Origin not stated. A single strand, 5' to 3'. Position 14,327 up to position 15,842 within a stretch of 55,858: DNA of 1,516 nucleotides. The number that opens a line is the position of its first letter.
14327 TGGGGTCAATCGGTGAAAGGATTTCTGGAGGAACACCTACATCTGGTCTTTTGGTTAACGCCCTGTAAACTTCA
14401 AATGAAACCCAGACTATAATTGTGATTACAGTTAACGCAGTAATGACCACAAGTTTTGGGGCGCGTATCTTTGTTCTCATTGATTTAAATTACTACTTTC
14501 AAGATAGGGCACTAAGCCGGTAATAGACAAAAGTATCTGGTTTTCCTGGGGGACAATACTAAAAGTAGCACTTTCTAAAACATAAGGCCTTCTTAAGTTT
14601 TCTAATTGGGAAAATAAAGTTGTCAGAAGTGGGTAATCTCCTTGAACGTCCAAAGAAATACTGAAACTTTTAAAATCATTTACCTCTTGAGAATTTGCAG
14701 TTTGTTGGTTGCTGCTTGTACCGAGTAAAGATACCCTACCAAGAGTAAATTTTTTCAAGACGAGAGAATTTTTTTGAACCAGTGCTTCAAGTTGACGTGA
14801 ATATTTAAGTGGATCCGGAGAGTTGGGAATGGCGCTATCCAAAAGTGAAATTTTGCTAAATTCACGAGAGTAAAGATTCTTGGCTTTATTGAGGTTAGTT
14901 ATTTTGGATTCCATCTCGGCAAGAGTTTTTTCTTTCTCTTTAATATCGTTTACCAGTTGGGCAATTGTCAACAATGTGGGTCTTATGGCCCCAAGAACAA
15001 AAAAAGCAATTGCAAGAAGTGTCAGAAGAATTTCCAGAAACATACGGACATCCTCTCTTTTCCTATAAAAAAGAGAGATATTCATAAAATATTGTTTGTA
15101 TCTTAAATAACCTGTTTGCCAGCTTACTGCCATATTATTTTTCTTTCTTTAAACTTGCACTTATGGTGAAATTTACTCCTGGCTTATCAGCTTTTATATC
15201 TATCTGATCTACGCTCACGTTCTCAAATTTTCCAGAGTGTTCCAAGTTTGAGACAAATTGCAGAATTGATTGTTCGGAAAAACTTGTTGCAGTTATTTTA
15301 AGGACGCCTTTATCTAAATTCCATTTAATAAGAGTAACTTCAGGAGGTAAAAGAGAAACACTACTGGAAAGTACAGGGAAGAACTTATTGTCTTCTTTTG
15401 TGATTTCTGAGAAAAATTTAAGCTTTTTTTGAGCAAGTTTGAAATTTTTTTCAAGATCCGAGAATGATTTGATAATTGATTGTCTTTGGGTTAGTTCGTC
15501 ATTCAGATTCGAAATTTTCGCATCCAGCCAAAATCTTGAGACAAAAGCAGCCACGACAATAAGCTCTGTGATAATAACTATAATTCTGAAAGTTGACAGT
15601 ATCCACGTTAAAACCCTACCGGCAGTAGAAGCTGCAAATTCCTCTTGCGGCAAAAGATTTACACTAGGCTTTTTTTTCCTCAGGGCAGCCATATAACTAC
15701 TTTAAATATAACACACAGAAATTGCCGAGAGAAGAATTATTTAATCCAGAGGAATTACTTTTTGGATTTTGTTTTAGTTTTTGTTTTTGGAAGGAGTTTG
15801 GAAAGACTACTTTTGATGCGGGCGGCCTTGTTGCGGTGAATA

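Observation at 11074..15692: Six-gene coupled operon: PilN/PilO-like pair without PilM, followed by four Thr-Pro-linker surface proteins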

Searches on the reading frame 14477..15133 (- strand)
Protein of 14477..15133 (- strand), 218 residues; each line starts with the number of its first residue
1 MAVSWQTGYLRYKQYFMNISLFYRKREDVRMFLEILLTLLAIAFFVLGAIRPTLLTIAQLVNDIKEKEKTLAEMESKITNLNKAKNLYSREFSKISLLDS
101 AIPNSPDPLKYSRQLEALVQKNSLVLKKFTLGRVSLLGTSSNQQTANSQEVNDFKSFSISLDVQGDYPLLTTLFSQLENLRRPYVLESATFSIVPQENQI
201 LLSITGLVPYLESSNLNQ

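Call 3: search_protein_families(library=pfam, proteins=[window:14477-15133:-], max_evalue=1)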
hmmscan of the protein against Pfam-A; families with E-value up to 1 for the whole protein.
window:14477-15133:- (218 aa): 6 families
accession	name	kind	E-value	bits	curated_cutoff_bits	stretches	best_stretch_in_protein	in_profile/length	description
PF04612.17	T2SSM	-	0.0049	17.5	27.8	1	33-91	19-77/160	Type II secretion system (T2SS), protein M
PF11083.13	Relaxase_C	-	0.0085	16.8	30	1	59-87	30-58/125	C-terminal helical hairpin domain from relaxase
PF24615.2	Spectrin_Anc-1_2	-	0.046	14.4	28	1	53-113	35-94/105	Nuclear anchorage protein 1, spectrin repeat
PF04350.18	PilO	-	0.069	13.7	22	0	145-203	75-133/145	Pilus assembly protein, PilO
PF03452.20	Anp1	-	0.088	12.7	28.8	1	54-100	52-95/263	Anp1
PF04977.20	DivIC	-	0.11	12.8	28.9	1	39-88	1-50/80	Septum formation initiator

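Call 4: search_protein_families(library=ncbifam, proteins=[window:14477-15133:-], max_evalue=1)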
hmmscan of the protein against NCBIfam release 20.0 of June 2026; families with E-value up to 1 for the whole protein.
window:14477-15133:- (218 aa): 2 families
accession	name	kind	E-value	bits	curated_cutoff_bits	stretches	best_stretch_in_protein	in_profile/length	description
NF040576.1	T2SS_GspM_XpsM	equivalog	0.0072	16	60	1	35-179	5-138/180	type II secretion system protein GspM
NF008100.0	PRK10845.1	equivalog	0.11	12.6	264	1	3-62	32-89/162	colicin V production protein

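Call 12: find_homologous_proteins(query=window:14477-15133:-, max_evalue=0.001)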
Query window:14477-15133:- (218 aa): 13 proteins with E <= 0.001 among 549 candidates.
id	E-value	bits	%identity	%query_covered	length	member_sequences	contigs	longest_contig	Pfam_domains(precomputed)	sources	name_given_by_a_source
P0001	3.3e-131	453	100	100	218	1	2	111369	-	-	-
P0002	4.2e-68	247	55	99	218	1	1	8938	PF04350.19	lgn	-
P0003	3.4e-43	166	38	99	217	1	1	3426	-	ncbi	-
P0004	5.5e-42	162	41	98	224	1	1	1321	-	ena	-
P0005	6.8e-42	162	44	97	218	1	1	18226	PF04350.19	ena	-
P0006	1.2e-40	158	41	97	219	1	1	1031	-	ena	-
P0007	1.3e-40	158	39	97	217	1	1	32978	-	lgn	-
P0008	2.7e-40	157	39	97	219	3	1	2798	-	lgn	-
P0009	5.5e-39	152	39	98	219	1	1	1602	-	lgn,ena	-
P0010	1.1e-38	151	40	98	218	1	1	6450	-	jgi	jgi:hypothetical protein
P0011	8.3e-38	148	40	97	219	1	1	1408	-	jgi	jgi:hypothetical protein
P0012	1.4e-37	148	38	100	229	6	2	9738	-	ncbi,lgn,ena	ncbi:MAG: hypothetical protein ABIJ85_03170 [bacterium]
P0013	5.5e-33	133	42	83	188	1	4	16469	PF04350.19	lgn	-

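Call 13: find_encoding_contigs(protein=P0007, flank=10000, max_places=2)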
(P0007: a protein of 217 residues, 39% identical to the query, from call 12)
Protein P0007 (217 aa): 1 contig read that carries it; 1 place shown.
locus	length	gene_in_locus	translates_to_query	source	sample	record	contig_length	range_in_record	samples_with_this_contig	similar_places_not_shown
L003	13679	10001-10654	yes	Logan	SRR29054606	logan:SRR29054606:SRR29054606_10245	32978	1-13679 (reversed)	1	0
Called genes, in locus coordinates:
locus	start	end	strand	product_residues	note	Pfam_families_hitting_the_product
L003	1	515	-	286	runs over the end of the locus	-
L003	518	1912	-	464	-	PF00009:GTP_EFTU, PF00071:Ras (weak), PF01926:MMR_HSR1, PF14578:GTP_EFTU_D4 (faint), PF22042:EF-G_D2, PF03144:GTP_EFTU_D2 (faint), PF11987:IF-2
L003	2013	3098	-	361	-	PF08529:NusA_N, PF13184:KH_NusA_1st, PF26594:KH_NusA_2nd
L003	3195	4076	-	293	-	PF00226:DnaJ, PF01556:DnaJ_C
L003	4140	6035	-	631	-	PF00012:HSP70, PF06723:MreB_Mbl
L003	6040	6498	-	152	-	PF01025:GrpE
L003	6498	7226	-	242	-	PF01628:HrcA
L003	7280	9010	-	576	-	PF03023:MurJ, PF13440:Polysacc_synt_3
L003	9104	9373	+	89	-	PF01649:Ribosomal_S20p (weak)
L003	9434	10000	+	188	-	PF05137:PilN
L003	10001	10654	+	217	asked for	-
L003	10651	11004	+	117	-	-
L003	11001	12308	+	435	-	PF00041:fn3 (weak), PF16656:Pur_ac_phosph_N, PF19077:Big_13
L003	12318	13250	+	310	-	-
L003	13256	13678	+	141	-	?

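Call 14: find_encoding_contigs(protein=P0005, flank=10000, max_places=2)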
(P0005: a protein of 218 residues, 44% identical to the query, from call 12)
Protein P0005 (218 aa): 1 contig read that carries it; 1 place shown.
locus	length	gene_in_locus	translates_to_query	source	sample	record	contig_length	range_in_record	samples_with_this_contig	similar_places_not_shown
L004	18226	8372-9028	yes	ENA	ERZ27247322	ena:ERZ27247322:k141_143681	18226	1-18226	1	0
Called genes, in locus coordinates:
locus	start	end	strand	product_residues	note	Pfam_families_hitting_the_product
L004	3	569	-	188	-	PF08529:NusA_N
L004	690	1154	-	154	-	-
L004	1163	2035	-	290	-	PF00226:DnaJ, PF01556:DnaJ_C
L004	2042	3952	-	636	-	PF00012:HSP70, PF06723:MreB_Mbl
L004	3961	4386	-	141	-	PF01025:GrpE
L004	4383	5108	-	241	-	PF01628:HrcA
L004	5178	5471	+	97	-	-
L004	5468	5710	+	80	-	PF07927:HicA_toxin (faint)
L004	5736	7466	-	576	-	PF03023:MurJ, PF13440:Polysacc_synt_3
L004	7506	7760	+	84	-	PF01649:Ribosomal_S20p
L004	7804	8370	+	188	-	PF05137:PilN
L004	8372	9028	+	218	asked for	PF04350:PilO (faint)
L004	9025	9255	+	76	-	-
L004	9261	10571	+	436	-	PF00041:fn3, PF16656:Pur_ac_phosph_N, PF19077:Big_13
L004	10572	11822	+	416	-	-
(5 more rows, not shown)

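Call 15: find_encoding_contigs(protein=P0013, flank=10000, max_places=2)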
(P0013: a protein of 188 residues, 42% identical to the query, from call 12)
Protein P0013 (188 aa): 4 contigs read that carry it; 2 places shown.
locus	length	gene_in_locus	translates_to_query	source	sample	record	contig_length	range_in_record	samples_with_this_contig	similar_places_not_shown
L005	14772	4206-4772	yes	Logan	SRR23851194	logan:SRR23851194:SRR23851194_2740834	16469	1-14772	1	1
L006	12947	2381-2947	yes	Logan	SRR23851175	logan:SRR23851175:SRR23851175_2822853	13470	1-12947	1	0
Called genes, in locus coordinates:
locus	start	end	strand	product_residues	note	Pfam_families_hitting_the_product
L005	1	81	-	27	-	?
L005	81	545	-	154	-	PF01025:GrpE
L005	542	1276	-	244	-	PF01628:HrcA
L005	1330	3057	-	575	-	PF03023:MurJ, PF13440:Polysacc_synt_3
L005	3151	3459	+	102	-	-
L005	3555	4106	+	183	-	PF05137:PilN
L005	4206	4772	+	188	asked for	PF04350:PilO (faint)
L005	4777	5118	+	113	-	-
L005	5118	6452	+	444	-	-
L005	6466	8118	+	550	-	-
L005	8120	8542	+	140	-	-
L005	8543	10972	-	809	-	PF02366:PMT, PF13231:PMT_2, PF16192:PMT_4TMC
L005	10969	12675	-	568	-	-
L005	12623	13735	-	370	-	PF03816:LytR_cpsA_psr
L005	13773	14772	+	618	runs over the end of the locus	PF00580:UvrD-helicase, PF13245:AAA_19, PF13604:AAA_30 (faint), PF13087:AAA_12 (faint), PF13361:UvrD_C, PF13538:UvrD_C_2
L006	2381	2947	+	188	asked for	PF04350:PilO (faint)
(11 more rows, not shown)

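Call 16: find_encoding_contigs(protein=P0002, flank=10000, max_places=2)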
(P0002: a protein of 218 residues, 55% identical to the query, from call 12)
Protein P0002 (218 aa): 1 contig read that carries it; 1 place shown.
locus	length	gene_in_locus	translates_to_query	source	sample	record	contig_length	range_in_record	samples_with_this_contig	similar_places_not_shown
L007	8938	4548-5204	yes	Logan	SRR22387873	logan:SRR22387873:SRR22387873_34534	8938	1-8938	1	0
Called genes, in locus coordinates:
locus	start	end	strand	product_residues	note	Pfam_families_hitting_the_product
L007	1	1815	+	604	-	?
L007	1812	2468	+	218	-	PF09335:VTT_dom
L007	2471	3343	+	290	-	PF00561:Abhydrolase_1 (weak), PF12697:Abhydrolase_6 (weak)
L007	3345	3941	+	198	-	PF09335:VTT_dom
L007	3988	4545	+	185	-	PF05137:PilN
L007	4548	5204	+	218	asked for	PF04350:PilO (faint)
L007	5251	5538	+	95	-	-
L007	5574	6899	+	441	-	PF00041:fn3 (weak), PF16656:Pur_ac_phosph_N (weak), PF19077:Big_13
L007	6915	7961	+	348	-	-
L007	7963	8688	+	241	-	-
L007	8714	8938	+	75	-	?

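Call 20: search_solved_structures(query=A1, max_evalue=10, show_alignments=1)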
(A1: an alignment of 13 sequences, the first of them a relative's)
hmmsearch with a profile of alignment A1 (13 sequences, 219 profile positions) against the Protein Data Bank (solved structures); distinct sequences matched with E-value up to 10: 9.
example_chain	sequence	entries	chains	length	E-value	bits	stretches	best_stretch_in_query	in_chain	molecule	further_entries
3jc8_Oa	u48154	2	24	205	2.4e-05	27.1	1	157-204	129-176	PilO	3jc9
3zvk_A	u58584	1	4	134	0.074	15.7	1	106-175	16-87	TOXIN OF TOXIN-ANTITOXIN SYSTEM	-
5uvr_A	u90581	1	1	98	0.11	15.2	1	147-209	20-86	PilO protein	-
2rjz_A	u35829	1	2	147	0.28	13.8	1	147-209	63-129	PilO protein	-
2q9q_A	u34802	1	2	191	0.89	12.2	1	106-140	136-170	DNA replication complex GINS protein PSF2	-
2eho_C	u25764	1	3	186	0.95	12.1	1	106-140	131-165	DNA replication complex GINS protein PSF2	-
2e9x_B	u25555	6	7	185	0.96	12.1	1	106-140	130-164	DNA replication complex GINS protein PSF2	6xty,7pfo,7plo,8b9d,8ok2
6xtx_B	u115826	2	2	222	1.3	11.6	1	106-150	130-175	DNA replication complex GINS protein PSF2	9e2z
8qox_B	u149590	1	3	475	6.6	9.3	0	57-119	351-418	Conserved membrane protein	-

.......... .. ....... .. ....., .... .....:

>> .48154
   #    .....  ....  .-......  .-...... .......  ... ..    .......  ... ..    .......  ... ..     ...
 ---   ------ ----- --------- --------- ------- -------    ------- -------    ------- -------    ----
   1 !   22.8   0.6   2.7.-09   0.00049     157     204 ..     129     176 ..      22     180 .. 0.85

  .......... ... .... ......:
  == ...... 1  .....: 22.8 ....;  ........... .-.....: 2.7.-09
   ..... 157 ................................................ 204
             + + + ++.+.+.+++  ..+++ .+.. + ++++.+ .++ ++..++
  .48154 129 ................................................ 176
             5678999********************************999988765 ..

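Call 22: find_related_loci(query=A1, collection=genome_contigs, flank=10000)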
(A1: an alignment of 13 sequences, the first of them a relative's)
Query A1 (218 aa) in genome_contigs; peptide patterns used: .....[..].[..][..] (x = any residue, [..] = any of these).
75 stretches matched a pattern; 7 encode a relative of the query (tblastn E <= 1e-3); 7 distinct loci.
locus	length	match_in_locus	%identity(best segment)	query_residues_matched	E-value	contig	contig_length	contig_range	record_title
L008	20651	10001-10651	41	1-212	5e-55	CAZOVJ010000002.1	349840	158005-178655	MAG TPA_asm: uncultured Gammaproteobacteria bacterium isolate SRP068000_co4_46 genome assembly, contig: NODE_5_length_34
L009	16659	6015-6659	39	1-211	2e-48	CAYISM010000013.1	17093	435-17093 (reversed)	MAG TPA_asm: uncultured Gammaproteobacteria bacterium isolate ERP119705_co3_788 genome assembly, contig: NODE_3877_lengt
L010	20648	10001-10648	43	1-211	7e-48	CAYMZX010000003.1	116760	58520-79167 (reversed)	MAG TPA_asm: uncultured Gammaproteobacteria bacterium isolate SRP231805_co4_134 genome assembly, contig: k141_188206, wh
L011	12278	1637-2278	36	1-211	4e-46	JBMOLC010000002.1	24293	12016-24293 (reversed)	MAG: Patescibacteria group bacterium isolate Betzabe_MAG014 MAG014_2, whole genome shotgun sequence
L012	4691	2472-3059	42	1-213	1e-42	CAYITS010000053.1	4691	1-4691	MAG TPA_asm: uncultured Gammaproteobacteria bacterium isolate ERP119705_co3_637 genome assembly, contig: NODE_25235_leng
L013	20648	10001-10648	37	1-211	1e-42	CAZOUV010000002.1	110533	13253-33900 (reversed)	MAG TPA_asm: uncultured Gammaproteobacteria bacterium isolate SRP319275_co4_254 genome assembly, contig: NODE_81_length_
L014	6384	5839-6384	38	1-180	6e-39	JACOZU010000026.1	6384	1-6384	MAG: Candidatus Woesebacteria bacterium isolate NC_groundwater_213_Ag_S-0.1um_45_9 S4_GD2017_2_S1_scaffold_8865, whole g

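Call 67: predict_structure(alignment_id=A1)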
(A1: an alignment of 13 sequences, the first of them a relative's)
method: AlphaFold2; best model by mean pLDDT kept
length: 218 residues; sequences in the alignment: 13
mean_pLDDT: 72.6   pTM: 0.37
mean pLDDT of the five models: 72.6, 69.7, 69.4, 68.2, 66.8
residues with pLDDT >= 90: 39; 70-90: 112; 50-70: 40; < 50: 27
segments of 3 or more residues with pLDDT < 50: 97-99, 133-152, 215-218
pLDDT, mean of each block of 10 residues (from residue 1): 73 80 80 91 92 90 92 91 82 55 62 78 75 38 32 60 78 78 73 69 74 50
secondary structure, 60 per line:
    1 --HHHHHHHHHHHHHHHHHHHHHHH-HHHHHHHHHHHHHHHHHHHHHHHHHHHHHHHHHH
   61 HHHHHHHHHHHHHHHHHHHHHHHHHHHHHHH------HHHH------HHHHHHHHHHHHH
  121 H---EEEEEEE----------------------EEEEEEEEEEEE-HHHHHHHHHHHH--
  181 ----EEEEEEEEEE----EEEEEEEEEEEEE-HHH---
elements in order: H3-25 H27-91 H98-101 H108-121 E125-131 E154-165 H167-178 E185-194 E199-211

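Call 69: fold_search(model_id=the predicted structure, library=pdb)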
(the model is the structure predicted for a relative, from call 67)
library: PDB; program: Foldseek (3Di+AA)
matches with E <= 10: 1177; with E <= 0.001: 2
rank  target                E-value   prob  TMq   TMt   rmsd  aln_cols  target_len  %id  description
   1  3jc8_Oa               9.9e-07  1.00  0.39  0.44  13.3       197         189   20  Architectural model of the type IVa pilus machine in a piliated state (released 2016-03-16)
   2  2rjz_A                6.5e-04  1.00  0.35  0.53  10.2       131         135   16  Crystal structure of the type 4 fimbrial biogenesis protein PilO from Pseudomonas aeruginosa (released 2007-11-06)
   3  2rjz_B                1.2e-03  1.00  0.37  0.59  10.2       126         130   15  Crystal structure of the type 4 fimbrial biogenesis protein PilO from Pseudomonas aeruginosa (released 2007-11-06)
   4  6lad_A                2.5e-03  1.00  0.37  0.41   5.6       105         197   10  Crystal structure of Amuc_1100 from Akkermansia muciniphila (released 2020-08-05)
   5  6kny_A                2.9e-03  1.00  0.37  0.47   4.6       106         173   10  Structure of Amuc_1100 without transmembrane region from Akkermansia muciniphila (released 2020-04-15)
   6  6lad_B                4.4e-03  1.00  0.36  0.42   5.0       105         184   10  Crystal structure of Amuc_1100 from Akkermansia muciniphila (released 2020-08-05)
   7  6lad_D                4.4e-03  1.00  0.38  0.43   4.9       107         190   10  Crystal structure of Amuc_1100 from Akkermansia muciniphila (released 2020-08-05)
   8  5uvr                  4.4e-03  1.00  0.31  0.65   4.6       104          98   18  The core region of PilO from the type IV pilus system of Pseudomonas aeruginosa (released 2018-02-21)
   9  6lad_E                4.9e-03  1.00  0.36  0.42   5.0       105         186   10  Crystal structure of Amuc_1100 from Akkermansia muciniphila (released 2020-08-05)
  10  6lad_C                8.8e-03  1.00  0.37  0.42   5.6       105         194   12  Crystal structure of Amuc_1100 from Akkermansia muciniphila (released 2020-08-05)
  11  6lad_F                9.9e-03  1.00  0.36  0.43   4.7       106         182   10  Crystal structure of Amuc_1100 from Akkermansia muciniphila (released 2020-08-05)
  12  6laf_A                1.1e-02  1.00  0.37  0.47   5.4       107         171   10  Crystal structure of the core domain of Amuc_1100 from Akkermansia muciniphila (released 2020-08-05)
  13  6laf_B                1.2e-02  1.00  0.36  0.42   6.3       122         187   10  Crystal structure of the core domain of Amuc_1100 from Akkermansia muciniphila (released 2020-08-05)
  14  6kny_B                2.1e-02  1.00  0.33  0.37   6.0       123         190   10  Structure of Amuc_1100 without transmembrane region from Akkermansia muciniphila (released 2020-04-15)
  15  9b45_S                4.5e-02  0.98  0.27  0.33   9.5       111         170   12  Pseudomonas phage Pa193 baseplate complex and tail fiber (released 2024-10-16)
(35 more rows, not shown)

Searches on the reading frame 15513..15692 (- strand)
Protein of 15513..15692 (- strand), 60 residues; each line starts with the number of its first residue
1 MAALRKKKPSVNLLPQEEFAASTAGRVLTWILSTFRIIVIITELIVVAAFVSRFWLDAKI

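Call 83: search_solved_structures(query=window:15513-15692:-, max_evalue=10, show_alignments=3)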
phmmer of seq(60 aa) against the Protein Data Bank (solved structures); distinct sequences matched with E-value up to 10: 1.
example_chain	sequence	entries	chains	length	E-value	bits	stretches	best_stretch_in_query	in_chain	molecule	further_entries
2jaf_A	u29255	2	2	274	8.4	10.2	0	18-41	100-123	Halorhodopsin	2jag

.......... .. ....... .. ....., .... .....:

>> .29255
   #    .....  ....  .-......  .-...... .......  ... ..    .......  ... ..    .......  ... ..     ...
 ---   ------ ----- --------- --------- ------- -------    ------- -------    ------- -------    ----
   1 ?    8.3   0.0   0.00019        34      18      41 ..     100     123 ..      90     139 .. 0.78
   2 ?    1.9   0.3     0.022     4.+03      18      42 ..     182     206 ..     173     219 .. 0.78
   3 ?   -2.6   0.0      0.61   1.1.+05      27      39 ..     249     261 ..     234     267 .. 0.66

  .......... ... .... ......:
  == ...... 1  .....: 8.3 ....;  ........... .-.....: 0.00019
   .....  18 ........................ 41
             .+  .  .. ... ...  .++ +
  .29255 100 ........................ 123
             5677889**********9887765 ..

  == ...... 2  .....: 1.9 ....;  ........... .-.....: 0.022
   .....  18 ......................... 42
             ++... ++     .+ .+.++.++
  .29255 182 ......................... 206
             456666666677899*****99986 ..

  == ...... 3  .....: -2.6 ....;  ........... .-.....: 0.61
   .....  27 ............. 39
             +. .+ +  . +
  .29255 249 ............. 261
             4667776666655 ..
